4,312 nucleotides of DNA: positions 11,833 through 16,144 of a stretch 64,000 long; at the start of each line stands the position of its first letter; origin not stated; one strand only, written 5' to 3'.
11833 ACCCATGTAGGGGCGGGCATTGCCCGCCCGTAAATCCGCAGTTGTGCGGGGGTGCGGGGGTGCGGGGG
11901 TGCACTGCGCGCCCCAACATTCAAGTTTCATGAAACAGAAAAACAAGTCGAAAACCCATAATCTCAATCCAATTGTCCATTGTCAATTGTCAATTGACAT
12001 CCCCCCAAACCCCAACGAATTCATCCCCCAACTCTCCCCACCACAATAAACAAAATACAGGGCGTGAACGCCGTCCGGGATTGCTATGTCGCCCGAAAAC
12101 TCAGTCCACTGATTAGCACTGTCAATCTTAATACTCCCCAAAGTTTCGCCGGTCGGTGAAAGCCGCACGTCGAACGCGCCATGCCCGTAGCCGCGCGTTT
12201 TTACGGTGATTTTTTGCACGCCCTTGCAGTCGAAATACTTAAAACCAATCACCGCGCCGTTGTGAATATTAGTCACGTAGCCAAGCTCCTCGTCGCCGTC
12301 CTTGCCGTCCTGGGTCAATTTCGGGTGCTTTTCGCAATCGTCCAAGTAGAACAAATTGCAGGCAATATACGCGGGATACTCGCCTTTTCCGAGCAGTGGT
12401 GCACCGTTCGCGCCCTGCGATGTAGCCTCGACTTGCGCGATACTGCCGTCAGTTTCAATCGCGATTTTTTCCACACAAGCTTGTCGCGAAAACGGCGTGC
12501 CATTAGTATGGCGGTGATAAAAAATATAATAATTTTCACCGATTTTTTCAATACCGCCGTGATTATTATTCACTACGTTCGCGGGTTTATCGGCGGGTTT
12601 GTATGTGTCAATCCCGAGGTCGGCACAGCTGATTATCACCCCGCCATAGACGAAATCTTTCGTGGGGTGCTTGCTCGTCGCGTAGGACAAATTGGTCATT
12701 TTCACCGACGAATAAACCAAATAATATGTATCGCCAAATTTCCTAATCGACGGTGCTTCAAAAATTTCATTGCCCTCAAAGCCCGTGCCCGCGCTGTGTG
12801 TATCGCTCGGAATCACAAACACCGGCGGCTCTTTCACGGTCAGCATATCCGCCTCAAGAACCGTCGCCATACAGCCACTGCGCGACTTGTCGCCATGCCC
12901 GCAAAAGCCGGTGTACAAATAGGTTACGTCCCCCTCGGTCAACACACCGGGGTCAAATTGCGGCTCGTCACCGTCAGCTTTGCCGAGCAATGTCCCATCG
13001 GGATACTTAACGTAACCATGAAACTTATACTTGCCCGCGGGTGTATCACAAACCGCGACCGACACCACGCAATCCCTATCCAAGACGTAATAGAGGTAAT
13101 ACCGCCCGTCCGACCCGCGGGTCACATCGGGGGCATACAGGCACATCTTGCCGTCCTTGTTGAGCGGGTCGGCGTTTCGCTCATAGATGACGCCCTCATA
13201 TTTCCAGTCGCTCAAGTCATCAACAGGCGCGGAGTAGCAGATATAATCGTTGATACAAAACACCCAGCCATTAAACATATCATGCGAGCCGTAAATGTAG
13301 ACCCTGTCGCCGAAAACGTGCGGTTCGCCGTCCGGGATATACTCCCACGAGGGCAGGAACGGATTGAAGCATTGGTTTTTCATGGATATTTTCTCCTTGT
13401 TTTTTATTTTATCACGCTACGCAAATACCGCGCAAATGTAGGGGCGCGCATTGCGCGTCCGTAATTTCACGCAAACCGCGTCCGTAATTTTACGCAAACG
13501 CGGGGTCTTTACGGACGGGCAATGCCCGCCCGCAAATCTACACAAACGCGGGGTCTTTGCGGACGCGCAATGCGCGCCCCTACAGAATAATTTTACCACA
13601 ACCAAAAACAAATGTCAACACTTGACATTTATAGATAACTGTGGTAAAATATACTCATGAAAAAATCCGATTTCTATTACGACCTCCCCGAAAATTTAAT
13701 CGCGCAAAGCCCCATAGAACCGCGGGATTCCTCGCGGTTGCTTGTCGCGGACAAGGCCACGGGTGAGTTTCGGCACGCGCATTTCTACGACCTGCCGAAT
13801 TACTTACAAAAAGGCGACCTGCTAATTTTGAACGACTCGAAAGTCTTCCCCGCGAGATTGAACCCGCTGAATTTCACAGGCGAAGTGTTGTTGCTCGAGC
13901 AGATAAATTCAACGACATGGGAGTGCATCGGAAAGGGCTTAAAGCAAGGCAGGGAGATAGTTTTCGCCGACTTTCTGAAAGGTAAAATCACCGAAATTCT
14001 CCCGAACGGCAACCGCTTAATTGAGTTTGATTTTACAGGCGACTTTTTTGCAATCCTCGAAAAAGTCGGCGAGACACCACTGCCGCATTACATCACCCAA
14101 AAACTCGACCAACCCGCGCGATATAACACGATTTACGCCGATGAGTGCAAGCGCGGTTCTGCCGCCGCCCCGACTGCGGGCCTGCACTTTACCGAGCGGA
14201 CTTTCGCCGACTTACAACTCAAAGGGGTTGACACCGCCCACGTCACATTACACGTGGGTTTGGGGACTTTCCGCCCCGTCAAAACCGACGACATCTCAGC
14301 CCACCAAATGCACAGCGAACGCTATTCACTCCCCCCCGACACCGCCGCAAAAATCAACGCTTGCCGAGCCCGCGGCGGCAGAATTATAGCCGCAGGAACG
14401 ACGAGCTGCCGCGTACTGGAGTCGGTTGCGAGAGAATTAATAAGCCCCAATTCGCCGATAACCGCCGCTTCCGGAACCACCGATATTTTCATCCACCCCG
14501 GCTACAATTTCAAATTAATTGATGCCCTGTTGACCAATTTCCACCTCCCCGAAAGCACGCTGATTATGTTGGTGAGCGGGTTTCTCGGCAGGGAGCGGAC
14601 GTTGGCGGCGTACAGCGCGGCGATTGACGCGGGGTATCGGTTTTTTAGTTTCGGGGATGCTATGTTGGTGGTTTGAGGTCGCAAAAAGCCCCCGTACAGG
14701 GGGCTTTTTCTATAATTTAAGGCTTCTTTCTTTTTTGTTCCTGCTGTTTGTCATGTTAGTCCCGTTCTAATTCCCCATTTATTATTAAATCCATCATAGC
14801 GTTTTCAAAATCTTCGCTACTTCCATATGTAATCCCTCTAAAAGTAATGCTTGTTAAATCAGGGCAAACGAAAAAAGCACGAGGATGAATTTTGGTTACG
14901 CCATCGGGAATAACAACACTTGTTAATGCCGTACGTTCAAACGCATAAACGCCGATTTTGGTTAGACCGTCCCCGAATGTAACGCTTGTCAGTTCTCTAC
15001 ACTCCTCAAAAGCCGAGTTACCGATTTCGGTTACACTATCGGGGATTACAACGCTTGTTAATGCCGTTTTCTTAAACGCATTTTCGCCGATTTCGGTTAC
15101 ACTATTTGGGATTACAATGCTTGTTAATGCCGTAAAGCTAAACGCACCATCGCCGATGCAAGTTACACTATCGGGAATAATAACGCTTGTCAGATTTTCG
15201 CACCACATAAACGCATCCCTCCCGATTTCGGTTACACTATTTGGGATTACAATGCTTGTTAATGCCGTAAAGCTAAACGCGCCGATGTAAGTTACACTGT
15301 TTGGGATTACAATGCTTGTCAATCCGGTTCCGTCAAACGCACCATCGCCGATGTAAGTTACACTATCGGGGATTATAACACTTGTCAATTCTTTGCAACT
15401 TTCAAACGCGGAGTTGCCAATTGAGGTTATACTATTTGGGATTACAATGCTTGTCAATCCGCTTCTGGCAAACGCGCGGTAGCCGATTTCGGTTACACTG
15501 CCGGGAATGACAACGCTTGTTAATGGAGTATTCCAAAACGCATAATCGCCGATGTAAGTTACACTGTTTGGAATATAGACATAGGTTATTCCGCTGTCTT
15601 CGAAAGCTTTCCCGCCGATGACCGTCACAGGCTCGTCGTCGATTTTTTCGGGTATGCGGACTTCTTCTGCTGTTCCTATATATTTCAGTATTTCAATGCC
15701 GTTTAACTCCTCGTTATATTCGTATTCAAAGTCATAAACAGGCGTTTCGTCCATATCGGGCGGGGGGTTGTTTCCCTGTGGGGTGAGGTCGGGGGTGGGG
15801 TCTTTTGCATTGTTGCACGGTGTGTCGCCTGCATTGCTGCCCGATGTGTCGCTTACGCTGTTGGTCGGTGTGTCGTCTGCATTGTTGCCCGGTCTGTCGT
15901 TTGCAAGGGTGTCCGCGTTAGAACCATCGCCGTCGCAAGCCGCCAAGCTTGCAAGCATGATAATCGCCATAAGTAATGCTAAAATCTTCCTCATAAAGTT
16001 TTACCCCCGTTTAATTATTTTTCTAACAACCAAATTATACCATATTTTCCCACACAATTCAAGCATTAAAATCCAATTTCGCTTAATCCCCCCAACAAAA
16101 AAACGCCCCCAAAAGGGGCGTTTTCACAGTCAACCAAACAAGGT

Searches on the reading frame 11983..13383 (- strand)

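Call 24: search_protein_families(library=pfam, proteins=[window:11983-13383:-])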
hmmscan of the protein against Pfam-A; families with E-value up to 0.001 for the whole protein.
window:11983-13383:- (466 aa): 2 families
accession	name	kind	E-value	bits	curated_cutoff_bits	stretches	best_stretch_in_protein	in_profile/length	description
PF04616.20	Glyco_hydro_43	-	7.1e-23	81.8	32.2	1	55-314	41-287/288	Glycosyl hydrolases family 43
PF03422.21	CBM_6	-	3.8e-07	30.9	28.9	1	368-455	23-119/125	Carbohydrate binding module (family 6)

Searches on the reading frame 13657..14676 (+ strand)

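Call 25: search_protein_families(library=pfam, proteins=[window:13657-14676:+])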
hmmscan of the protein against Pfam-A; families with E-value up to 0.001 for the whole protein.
window:13657-14676:+ (339 aa): 1 family
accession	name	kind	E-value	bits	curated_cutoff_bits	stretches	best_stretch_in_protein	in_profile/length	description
PF02547.20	Queuosine_synth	-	2.1e-122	408.7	25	1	4-338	2-322/322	Queuosine biosynthesis protein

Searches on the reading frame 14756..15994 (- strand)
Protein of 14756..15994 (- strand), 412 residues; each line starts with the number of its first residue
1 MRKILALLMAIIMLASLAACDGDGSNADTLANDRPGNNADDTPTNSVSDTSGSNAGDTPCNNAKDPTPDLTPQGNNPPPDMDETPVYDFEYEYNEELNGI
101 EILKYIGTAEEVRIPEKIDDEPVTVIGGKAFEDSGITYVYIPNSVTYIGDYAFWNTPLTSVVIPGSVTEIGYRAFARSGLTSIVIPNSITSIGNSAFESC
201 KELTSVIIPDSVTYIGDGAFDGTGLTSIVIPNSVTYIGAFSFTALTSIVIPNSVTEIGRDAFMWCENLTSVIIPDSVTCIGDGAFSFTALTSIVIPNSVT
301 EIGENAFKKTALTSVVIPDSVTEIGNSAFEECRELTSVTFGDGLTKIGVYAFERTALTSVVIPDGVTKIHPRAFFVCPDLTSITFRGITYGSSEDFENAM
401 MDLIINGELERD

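Call 25: search_protein_families(library=pfam, proteins=[window:14756-15994:-])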
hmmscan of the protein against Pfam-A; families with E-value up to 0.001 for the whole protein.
window:14756-15994:- (412 aa): 3 families
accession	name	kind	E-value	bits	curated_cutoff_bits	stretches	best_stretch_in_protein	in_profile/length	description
PF13306.12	LRR_5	-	1.6e-80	267.7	27.7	3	125-243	2-121/127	BspA type Leucine rich repeat region (6 copies)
PF05725.18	FNIP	-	2.9e-09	37.3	21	0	154-192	1-39/44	FNIP Repeat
PF10667.14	DUF2486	-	0.00089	19.4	22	0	18-147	44-168/260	Protein of unknown function (DUF2486)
